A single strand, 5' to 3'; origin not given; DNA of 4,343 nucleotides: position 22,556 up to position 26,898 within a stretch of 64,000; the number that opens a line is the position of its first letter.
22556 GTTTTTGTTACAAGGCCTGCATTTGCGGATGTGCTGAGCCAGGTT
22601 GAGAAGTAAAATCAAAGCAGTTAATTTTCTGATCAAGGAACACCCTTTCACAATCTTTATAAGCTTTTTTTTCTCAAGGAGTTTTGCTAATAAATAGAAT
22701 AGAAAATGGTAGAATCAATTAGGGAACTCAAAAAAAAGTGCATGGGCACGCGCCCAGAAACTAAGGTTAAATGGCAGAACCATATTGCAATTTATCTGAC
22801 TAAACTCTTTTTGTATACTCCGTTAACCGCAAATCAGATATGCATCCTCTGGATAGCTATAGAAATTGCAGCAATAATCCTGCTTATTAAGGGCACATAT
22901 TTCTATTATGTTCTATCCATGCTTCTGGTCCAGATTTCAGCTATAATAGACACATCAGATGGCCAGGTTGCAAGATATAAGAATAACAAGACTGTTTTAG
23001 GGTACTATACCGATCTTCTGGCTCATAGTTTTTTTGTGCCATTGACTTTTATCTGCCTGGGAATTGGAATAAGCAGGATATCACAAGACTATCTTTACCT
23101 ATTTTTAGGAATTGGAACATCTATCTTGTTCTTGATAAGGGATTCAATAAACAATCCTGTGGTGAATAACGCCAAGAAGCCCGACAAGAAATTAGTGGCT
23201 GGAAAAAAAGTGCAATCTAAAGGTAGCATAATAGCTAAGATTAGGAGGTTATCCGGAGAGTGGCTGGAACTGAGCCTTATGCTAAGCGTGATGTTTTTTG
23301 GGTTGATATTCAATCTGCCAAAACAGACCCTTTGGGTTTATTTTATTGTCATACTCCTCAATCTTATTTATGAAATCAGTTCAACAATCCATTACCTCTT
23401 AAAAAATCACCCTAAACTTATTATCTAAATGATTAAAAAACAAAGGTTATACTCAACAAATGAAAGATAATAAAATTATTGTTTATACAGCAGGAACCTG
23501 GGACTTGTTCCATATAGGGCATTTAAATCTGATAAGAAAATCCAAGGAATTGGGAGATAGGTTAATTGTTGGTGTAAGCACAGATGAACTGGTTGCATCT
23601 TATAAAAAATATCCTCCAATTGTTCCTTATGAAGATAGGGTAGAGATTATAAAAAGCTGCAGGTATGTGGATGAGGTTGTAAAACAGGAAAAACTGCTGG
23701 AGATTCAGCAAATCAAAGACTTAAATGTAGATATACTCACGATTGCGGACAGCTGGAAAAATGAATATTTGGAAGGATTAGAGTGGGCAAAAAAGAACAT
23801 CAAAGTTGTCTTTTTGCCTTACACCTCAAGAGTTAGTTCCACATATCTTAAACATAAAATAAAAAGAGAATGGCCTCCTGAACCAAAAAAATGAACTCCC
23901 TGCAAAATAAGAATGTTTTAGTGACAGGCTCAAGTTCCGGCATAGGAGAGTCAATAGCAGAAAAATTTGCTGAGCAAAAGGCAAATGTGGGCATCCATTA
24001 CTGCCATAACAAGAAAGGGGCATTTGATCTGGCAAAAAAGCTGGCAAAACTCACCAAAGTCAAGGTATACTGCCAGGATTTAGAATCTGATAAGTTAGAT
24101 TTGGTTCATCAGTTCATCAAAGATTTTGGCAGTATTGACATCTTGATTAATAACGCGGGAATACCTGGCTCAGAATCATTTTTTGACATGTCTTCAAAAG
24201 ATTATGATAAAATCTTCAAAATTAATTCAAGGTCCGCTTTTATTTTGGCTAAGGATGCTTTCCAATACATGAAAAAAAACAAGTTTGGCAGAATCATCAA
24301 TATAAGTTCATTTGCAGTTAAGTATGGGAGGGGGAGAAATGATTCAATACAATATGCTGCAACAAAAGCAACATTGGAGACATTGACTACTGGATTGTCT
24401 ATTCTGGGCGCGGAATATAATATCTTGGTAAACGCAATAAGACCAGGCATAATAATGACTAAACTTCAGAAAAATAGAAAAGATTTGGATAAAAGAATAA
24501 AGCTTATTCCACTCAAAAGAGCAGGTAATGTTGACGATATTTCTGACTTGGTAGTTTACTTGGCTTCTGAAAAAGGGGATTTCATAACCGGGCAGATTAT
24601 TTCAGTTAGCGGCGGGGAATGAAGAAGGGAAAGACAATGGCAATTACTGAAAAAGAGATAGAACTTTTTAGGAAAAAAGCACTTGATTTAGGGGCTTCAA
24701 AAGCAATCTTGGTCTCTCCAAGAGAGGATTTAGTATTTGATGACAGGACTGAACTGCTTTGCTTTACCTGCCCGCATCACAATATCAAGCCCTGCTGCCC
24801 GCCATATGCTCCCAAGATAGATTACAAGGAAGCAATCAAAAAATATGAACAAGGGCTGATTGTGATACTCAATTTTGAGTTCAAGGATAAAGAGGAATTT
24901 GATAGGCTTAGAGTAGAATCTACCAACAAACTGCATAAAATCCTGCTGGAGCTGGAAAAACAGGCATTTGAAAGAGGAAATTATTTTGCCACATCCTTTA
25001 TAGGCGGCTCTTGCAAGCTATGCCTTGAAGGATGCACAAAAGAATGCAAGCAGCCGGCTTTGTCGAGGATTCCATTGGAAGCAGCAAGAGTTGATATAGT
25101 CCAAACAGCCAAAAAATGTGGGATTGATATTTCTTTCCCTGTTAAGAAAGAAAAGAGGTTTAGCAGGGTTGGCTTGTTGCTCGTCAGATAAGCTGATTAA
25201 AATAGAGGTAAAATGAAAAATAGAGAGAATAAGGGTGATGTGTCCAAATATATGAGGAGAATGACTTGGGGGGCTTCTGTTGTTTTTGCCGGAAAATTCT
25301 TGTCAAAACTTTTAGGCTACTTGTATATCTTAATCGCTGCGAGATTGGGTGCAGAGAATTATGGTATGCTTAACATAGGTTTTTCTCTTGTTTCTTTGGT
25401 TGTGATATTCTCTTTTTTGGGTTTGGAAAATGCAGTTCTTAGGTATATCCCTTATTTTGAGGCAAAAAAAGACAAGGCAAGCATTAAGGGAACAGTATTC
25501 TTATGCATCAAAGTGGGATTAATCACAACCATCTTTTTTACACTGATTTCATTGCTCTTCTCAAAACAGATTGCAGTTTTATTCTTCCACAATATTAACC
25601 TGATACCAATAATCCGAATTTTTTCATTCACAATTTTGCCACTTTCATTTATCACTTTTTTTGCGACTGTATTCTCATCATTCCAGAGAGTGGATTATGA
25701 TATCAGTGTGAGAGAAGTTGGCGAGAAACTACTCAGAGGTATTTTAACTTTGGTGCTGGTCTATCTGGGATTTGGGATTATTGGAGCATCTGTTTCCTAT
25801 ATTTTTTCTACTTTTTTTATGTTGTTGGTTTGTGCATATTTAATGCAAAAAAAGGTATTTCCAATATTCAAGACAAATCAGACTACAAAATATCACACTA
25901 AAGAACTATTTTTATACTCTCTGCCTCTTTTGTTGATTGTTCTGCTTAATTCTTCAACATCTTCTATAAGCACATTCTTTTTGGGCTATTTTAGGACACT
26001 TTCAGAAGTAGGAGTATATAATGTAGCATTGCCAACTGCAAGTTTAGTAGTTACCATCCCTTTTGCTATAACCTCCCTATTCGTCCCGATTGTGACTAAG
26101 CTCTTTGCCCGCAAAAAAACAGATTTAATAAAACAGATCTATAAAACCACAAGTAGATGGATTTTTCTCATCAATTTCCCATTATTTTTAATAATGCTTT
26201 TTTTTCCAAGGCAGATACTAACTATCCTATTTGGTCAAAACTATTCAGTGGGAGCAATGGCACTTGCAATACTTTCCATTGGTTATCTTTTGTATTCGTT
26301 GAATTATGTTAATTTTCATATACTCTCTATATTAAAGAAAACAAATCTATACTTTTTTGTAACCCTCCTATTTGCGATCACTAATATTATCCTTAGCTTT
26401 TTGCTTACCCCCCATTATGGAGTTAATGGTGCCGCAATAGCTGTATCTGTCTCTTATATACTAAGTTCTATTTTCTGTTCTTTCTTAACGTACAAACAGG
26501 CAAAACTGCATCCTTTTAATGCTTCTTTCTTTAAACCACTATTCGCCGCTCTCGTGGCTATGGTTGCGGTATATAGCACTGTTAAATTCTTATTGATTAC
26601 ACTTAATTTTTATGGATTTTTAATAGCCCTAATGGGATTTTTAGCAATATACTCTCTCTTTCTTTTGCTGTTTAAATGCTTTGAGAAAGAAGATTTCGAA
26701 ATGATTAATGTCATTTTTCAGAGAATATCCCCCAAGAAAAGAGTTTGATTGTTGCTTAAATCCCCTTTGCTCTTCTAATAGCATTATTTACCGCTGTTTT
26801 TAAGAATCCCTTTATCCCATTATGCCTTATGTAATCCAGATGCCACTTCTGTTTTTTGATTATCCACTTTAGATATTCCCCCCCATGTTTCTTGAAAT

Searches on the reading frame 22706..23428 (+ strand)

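Call 5: search_protein_families(library=pfam, proteins=[window:22706-23428:+], max_evalue=0.01)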
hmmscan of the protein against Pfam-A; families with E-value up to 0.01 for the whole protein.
window:22706-23428:+ (240 aa): 1 family
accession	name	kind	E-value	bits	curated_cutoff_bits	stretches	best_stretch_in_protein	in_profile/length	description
PF01066.26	CDP-OH_P_transf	-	5e-07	30.7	22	1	41-138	3-95/152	CDP-alcohol phosphatidyltransferase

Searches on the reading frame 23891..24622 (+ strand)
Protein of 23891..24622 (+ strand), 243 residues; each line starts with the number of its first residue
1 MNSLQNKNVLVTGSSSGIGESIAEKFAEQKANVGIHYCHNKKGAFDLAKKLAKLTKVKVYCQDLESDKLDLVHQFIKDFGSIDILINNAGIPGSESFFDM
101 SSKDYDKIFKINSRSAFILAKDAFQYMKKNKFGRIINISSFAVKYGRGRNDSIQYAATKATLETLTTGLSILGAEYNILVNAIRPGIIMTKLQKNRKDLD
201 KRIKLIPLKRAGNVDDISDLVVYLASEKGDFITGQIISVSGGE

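Call 5: search_protein_families(library=pfam, proteins=[window:23891-24622:+], max_evalue=0.01)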
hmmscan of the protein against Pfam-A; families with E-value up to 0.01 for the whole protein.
window:23891-24622:+ (243 aa): 5 families
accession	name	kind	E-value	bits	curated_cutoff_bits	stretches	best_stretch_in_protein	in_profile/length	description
PF13561.12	adh_short_C2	-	7.2e-48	163.6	27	1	15-242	5-234/236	Enoyl-(Acyl carrier protein) reductase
PF00106.31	adh_short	-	1.4e-41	142.6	26.6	1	7-197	1-191/195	short chain dehydrogenase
PF08659.16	KR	-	3.1e-05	24.4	22.6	1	9-168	3-162/180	KR domain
PF01370.27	Epimerase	-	0.00013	21.9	20.9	1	9-163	1-150/240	NAD dependent epimerase/dehydratase family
PF23441.1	SDR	-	0.0028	17.5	27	0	2-242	3-254/258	SDR-like rossmann domain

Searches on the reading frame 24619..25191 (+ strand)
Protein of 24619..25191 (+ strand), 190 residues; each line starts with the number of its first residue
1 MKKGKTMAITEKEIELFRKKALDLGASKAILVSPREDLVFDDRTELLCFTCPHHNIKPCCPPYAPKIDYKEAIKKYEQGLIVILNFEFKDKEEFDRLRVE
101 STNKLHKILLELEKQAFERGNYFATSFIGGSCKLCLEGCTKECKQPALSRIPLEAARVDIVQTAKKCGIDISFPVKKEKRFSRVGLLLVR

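Call 5: search_protein_families(library=pfam, proteins=[window:24619-25191:+], max_evalue=0.01)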
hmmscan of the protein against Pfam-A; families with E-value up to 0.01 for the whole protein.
window:24619-25191:+ (190 aa): 1 family
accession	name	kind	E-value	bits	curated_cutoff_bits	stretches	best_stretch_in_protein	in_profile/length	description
PF10050.14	DUF2284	-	1.2e-27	97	25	1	36-188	6-160/161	Predicted metal-binding protein (DUF2284)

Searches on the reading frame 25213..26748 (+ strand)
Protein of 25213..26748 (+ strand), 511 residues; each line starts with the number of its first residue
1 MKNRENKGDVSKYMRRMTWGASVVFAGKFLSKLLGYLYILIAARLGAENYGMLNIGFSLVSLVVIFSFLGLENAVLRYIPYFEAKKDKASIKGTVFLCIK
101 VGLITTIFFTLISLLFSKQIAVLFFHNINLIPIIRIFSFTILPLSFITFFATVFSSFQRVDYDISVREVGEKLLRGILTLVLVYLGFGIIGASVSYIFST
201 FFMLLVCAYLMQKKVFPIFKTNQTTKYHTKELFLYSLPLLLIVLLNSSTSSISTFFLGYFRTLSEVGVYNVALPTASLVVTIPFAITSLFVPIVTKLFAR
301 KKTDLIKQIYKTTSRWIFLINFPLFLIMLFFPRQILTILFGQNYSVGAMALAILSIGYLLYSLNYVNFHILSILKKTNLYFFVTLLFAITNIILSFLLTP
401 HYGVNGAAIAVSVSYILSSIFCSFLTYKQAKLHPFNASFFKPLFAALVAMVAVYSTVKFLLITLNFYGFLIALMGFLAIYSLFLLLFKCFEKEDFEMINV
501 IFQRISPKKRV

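Call 5: search_protein_families(library=pfam, proteins=[window:25213-26748:+], max_evalue=0.01)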
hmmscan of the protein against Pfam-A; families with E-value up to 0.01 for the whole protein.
window:25213-26748:+ (511 aa): 4 families
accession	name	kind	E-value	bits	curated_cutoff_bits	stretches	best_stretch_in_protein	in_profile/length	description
PF01943.22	Polysacc_synt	-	3.2e-20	73.1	28.2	1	20-297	4-273/274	Polysaccharide biosynthesis protein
PF13440.11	Polysacc_synt_3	-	8.6e-20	71.6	23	1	45-345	6-289/293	Polysaccharide biosynthesis protein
PF01554.23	MatE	-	8.1e-16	58.6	24.9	2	238-397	1-161/161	MatE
PF03023.19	MurJ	-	1.6e-08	34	27.4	1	79-466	38-437/451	Lipid II flippase MurJ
